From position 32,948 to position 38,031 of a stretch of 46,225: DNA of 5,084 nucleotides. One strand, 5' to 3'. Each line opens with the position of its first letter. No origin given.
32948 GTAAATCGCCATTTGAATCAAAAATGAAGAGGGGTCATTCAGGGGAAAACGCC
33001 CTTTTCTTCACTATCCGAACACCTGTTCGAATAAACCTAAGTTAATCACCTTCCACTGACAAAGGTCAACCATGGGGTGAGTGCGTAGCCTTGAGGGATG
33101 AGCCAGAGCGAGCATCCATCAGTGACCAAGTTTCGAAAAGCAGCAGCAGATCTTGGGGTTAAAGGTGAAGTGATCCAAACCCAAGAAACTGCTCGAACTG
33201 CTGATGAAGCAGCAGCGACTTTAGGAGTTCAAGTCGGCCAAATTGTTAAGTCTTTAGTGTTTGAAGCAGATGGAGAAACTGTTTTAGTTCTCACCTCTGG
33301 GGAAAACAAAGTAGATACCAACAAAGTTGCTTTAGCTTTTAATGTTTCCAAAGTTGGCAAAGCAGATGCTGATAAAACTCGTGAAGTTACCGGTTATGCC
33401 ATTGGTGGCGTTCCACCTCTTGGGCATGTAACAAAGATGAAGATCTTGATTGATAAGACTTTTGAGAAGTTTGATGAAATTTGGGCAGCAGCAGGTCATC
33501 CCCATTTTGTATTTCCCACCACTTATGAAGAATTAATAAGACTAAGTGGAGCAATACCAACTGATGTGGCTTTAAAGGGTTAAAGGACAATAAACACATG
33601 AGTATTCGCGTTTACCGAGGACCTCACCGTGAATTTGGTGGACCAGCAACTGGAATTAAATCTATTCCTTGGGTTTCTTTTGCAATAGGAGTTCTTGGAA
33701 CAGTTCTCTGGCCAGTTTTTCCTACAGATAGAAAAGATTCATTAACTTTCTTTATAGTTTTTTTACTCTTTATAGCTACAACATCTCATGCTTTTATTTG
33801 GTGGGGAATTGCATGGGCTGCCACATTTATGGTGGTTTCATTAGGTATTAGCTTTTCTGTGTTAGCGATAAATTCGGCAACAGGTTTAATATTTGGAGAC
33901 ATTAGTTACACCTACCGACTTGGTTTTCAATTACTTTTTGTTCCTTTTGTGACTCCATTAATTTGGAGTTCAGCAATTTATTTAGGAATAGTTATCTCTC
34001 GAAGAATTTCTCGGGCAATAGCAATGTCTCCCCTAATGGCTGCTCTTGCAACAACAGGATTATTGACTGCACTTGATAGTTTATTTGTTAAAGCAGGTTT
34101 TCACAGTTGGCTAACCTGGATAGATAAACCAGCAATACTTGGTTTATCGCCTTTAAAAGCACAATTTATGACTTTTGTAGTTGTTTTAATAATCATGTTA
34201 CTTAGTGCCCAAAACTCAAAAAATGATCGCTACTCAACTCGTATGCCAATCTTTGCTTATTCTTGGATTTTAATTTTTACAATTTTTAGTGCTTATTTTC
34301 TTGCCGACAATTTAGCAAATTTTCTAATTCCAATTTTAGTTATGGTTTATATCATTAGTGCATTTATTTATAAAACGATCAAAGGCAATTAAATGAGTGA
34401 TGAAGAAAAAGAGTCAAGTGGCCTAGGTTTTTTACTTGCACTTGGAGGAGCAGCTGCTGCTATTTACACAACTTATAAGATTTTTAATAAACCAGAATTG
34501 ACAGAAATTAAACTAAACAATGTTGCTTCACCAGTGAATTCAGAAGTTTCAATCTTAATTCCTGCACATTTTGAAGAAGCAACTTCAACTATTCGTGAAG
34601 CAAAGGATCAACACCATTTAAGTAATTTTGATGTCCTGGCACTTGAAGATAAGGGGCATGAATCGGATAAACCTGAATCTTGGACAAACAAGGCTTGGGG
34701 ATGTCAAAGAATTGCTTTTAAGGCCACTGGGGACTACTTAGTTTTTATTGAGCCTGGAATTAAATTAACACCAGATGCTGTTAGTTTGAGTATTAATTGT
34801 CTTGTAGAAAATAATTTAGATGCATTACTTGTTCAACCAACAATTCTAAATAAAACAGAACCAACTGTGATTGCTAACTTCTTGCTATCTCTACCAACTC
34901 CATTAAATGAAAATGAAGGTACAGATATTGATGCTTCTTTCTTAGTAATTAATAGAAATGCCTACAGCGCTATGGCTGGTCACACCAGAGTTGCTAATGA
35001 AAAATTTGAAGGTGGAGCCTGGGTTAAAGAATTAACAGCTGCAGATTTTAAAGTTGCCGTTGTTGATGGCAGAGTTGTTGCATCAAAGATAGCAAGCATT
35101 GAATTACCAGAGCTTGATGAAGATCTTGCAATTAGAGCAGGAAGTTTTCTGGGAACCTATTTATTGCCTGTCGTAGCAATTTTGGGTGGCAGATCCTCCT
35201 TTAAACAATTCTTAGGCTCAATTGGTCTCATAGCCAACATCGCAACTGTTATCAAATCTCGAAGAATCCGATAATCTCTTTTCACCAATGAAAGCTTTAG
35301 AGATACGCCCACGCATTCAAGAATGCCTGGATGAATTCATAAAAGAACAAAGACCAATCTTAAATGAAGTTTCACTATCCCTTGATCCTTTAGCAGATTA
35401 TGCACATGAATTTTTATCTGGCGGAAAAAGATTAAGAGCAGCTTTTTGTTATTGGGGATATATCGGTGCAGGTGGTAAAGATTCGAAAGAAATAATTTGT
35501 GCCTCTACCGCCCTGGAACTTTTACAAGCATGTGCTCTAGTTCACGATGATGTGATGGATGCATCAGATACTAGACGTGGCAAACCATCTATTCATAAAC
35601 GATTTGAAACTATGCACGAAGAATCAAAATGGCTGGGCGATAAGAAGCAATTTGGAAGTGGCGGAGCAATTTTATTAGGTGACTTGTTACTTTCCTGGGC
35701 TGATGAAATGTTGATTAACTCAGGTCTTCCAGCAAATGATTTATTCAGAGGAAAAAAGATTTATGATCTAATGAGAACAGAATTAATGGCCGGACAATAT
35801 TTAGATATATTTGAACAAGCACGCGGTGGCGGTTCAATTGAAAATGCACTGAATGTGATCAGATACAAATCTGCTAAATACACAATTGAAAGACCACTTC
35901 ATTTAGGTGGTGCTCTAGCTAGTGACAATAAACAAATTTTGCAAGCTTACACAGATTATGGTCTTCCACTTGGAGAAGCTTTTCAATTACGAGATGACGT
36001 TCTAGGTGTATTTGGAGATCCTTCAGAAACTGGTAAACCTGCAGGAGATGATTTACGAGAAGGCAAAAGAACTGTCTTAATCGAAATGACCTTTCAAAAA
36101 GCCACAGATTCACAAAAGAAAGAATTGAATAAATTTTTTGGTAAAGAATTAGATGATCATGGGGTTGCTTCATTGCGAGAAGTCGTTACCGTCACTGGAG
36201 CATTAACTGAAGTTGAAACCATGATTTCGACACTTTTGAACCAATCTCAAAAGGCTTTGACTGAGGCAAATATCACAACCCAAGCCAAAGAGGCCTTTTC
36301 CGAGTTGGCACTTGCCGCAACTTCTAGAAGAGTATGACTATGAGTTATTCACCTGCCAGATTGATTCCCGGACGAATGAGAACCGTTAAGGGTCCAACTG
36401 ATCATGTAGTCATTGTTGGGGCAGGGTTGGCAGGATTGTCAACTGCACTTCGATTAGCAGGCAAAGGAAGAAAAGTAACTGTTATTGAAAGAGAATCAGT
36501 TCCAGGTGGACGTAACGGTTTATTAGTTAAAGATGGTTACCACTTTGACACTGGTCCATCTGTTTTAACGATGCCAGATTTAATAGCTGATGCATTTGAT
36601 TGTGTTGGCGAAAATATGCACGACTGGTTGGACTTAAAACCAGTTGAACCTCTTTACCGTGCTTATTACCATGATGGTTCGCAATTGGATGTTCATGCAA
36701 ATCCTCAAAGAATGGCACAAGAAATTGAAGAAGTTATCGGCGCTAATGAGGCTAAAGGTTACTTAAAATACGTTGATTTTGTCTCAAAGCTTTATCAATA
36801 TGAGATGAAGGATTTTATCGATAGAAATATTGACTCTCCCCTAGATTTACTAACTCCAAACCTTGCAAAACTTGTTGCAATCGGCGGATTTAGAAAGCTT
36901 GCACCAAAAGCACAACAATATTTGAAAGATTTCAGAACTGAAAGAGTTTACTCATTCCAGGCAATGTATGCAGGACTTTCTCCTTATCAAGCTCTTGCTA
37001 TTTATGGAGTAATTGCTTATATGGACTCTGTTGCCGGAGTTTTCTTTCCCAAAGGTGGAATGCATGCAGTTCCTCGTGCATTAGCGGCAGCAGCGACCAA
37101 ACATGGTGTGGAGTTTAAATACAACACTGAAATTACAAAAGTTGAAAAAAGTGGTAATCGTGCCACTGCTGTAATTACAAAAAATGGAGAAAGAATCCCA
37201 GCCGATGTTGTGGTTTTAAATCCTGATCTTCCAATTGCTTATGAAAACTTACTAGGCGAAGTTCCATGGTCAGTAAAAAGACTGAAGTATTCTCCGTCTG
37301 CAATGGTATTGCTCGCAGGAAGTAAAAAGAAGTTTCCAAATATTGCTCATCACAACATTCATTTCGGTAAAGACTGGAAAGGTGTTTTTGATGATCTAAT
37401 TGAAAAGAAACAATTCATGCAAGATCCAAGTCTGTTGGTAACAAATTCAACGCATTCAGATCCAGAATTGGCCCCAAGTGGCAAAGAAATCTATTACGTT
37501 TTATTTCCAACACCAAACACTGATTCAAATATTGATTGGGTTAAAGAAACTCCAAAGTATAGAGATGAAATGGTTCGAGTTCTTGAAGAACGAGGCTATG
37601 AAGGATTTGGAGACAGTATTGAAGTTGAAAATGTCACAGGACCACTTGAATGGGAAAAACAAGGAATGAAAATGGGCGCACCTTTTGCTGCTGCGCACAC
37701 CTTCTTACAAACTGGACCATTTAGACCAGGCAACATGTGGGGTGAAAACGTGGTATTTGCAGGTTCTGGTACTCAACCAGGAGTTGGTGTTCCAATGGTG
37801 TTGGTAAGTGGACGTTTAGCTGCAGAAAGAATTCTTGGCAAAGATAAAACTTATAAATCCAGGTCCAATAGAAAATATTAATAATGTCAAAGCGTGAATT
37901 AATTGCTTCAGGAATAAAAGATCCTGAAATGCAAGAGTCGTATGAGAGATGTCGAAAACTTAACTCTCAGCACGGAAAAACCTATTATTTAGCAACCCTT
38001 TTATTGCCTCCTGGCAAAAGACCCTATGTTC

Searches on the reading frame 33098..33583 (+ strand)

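Call 6: search_protein_families(library=ncbifam, proteins=[window:33098-33583:+])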
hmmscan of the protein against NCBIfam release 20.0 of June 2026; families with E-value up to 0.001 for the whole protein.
window:33098-33583:+ (161 aa): 3 families
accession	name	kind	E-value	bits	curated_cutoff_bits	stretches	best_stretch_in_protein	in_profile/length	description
TIGR00011.1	YbaK_EbsC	equivalog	1.3e-20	73.7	153.25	1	28-134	21-128/152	Cys-tRNA(Pro) deacylase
NF007951.0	PRK10670.1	equivalog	3.9e-14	52.9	243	1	29-158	25-156/159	Cys-tRNA(Pro)/Cys-tRNA(Cys) deacylase YbaK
NF006625.0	PRK09194.1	equivalog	7.5e-11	41.6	558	1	24-135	250-360/559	proline--tRNA ligase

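Call 7: search_protein_families(library=pfam, proteins=[window:33098-33583:+])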
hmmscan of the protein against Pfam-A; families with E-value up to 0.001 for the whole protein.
window:33098-33583:+ (161 aa): 1 family
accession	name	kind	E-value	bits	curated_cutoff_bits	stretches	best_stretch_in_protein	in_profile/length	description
PF04073.20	tRNA_edit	-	7.7e-29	100.7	25.5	1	30-149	2-123/123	Aminoacyl-tRNA editing domain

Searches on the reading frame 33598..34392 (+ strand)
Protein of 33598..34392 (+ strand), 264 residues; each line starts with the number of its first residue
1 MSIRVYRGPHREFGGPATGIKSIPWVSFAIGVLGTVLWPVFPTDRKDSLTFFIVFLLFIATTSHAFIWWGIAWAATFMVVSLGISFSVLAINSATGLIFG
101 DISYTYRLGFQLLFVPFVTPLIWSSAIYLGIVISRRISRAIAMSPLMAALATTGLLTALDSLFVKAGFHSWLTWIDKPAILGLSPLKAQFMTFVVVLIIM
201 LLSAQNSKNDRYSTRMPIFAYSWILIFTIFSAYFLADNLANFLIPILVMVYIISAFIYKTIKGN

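Call 6: search_protein_families(library=ncbifam, proteins=[window:33598-34392:+])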
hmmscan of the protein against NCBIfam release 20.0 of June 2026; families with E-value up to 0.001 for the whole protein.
window:33598-34392:+ (264 aa): 1 family
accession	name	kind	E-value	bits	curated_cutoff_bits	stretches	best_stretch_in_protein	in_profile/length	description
TIGR03460.1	crt_membr_arch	equivalog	3.6e-09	36.9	154.7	1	47-244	32-231/248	bisanhydrobacterioruberin hydratase CruF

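Call 7: search_protein_families(library=pfam, proteins=[window:33598-34392:+])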
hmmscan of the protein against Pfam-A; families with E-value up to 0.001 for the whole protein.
window:33598-34392:+ (264 aa): 1 family
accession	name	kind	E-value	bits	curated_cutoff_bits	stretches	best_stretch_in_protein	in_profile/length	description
PF04240.17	Caroten_synth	-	2.1e-08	34.8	25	1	55-250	7-207/209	Carotenoid biosynthesis protein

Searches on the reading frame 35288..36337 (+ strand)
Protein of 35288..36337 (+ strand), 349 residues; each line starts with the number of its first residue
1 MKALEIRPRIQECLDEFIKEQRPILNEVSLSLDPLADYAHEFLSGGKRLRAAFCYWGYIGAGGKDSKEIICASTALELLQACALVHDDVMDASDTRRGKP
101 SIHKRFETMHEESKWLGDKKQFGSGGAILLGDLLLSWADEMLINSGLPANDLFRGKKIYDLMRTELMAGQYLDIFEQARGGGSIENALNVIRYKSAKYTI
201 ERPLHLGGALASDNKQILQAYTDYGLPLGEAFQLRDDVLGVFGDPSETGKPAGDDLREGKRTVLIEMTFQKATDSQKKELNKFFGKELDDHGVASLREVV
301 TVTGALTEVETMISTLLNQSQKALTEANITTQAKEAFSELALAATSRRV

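Call 11: search_protein_families(library=ncbifam, proteins=[window:35288-36337:+], max_evalue=0.00001)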
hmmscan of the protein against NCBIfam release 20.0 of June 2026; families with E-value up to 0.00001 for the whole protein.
window:35288-36337:+ (349 aa): 16 families
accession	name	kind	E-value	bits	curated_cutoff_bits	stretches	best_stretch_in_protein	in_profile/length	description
NF042416.1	GFPPS_Mycobact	equivalog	7.4e-102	340.9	600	1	10-347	5-348/350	bifunctional (2E,6E)-farnesyl/geranyl diphosphate synthase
NF041169.1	f2_encap_cargo4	exception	3.6e-71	240.1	450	1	44-348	48-333/334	family 2 encapsulin nanocompartment cargo protein polyprenyl transferase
NF041003.1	GGPP_syn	equivalog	5.2e-40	137.5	500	1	36-348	29-325/326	geranylgeranyl diphosphate synthase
NF040698.1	IdsA_Meth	equivalog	5.2e-36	124.5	468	1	42-341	38-320/328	short chain isoprenyl diphosphate synthase IdsA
NF045549.1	GGPPsyn_IdsB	equivalog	1.3e-29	103.4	475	1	44-327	63-328/346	geranylgeranyl diphosphate synthase IdsB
NF045485.1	FPPsyn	subfamily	2.9e-29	102.1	275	2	119-282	95-261/288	farnesyl diphosphate synthase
NF040789.2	gerfarn_diphsyn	equivalog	9.2e-26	90.8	560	1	65-274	80-272/345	geranylfarnesyl diphosphate synthase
NF042417.1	NPPPS_Mycobact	equivalog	2.7e-24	85.9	600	1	39-326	49-310/335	nonaprenyl/(2E,6E)-farnesyl/geranylgeranyl diphosphat synthase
TIGR02748.1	GerC3_HepT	equivalog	3.5e-24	85.5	456.55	1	32-344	28-314/319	heptaprenyl diphosphate synthase component II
NF045685.1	GGPPSynCrtE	equivalog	4e-22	78.6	460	1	41-272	37-256/293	geranylgeranyl diphosphate synthase CrtE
NF045628.1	HxpDPsynlarge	equivalog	4.2e-22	78.5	500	2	38-108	27-96/311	hexaprenyl-diphosphate synthase large subunit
NF008140.0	PRK10888.1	equivalog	3e-20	72.8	412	1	43-347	40-321/323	octaprenyl diphosphate synthase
TIGR02749.1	prenyl_cyano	equivalog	6.8e-20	71.3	383.2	2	120-340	104-313/322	solanesyl diphosphate synthase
NF007877.0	PRK10581.1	equivalog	6.7e-17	61.6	321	1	39-274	37-261/299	(2E,6E)-farnesyl diphosphate synthase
NF040936.1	hexpp_archaea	equivalog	1.2e-07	31.3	400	0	37-101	32-95/275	hexaprenyl pyrophosphate synthase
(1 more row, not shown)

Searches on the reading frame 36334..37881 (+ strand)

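Call 11: search_protein_families(library=ncbifam, proteins=[window:36334-37881:+], max_evalue=0.00001)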
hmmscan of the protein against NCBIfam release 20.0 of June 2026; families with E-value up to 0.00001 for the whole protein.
window:36334-37881:+ (515 aa): 42 families (the best 25 are shown)
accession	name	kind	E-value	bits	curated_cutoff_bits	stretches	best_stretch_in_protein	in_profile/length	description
TIGR02734.1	crtI_fam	subfamily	8.6e-150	499.7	238.1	1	25-507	1-495/504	phytoene desaturase family protein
NF058655.1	CrtID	equivalog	4.7e-87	292.8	640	1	25-497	1-478/478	bifunctional phytoene desaturase/3,4-desaturase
NF045637.1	carotdesatCrtDProt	equivalog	5.9e-81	272.4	580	1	25-501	1-483/485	1-hydroxycarotenoid 3,4-desaturase CrtD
NF042421.1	hydcarot_desat_CrtD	equivalog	5e-67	226.4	500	1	25-500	4-483/487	1-hydroxycarotenoid 3,4-desaturase CrtD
TIGR02730.1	carot_isom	equivalog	5.4e-25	88.2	586.9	1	25-500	3-488/493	carotenoid isomerase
NF005560.0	PRK07233.1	equivalog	1.4e-15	57.1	252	1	24-69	2-47/435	hypothetical protein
TIGR03467.1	HpnE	equivalog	7.8e-15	55.1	283.05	1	25-77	1-55/430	hydroxysqualene dehydroxylase HpnE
TIGR02733.1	desat_CrtD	equivalog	4.1e-14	52.1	549.7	1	23-75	2-54/492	C-3',4' desaturase CrtD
NF001933.0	PRK00711.1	subfamily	2.3e-12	46.7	383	0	24-58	2-36/429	D-amino acid dehydrogenase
TIGR03197.1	MnmC_Cterm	equivalog_domain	6.1e-12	45.3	174.2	1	24-58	1-35/400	FAD-dependent 5-carboxymethylaminomethyl-2-thiouridine(34) oxidoreductase MnmC1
NF005548.0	PRK07208.1-4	equivalog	1.6e-11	43.5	389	1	23-75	4-56/488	hypothetical protein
NF002480.1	PRK01747.1-1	equivalog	4.8e-11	41.8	540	1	20-57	246-283/645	bifunctional tRNA (5-methylaminomethyl-2-thiouridine)(34)-methyltransferase MnmC2/FAD-dependent 5-carboxymethylaminomethyl-2-thiouridine(34)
TIGR03364.1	HpnW_proposed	hypoth_equivalog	8.3e-11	41.5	285.1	1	24-59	2-37/365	TIGR03364 family FAD-dependent oxidoreductase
NF050086.1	pipecolate_AmaA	exception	1.9e-10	40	600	1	23-62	26-65/425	L-pipecolate oxidase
NF009074.0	PRK12409.1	equivalog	1.4e-09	37.7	494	0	23-55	2-34/410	D-amino acid dehydrogenase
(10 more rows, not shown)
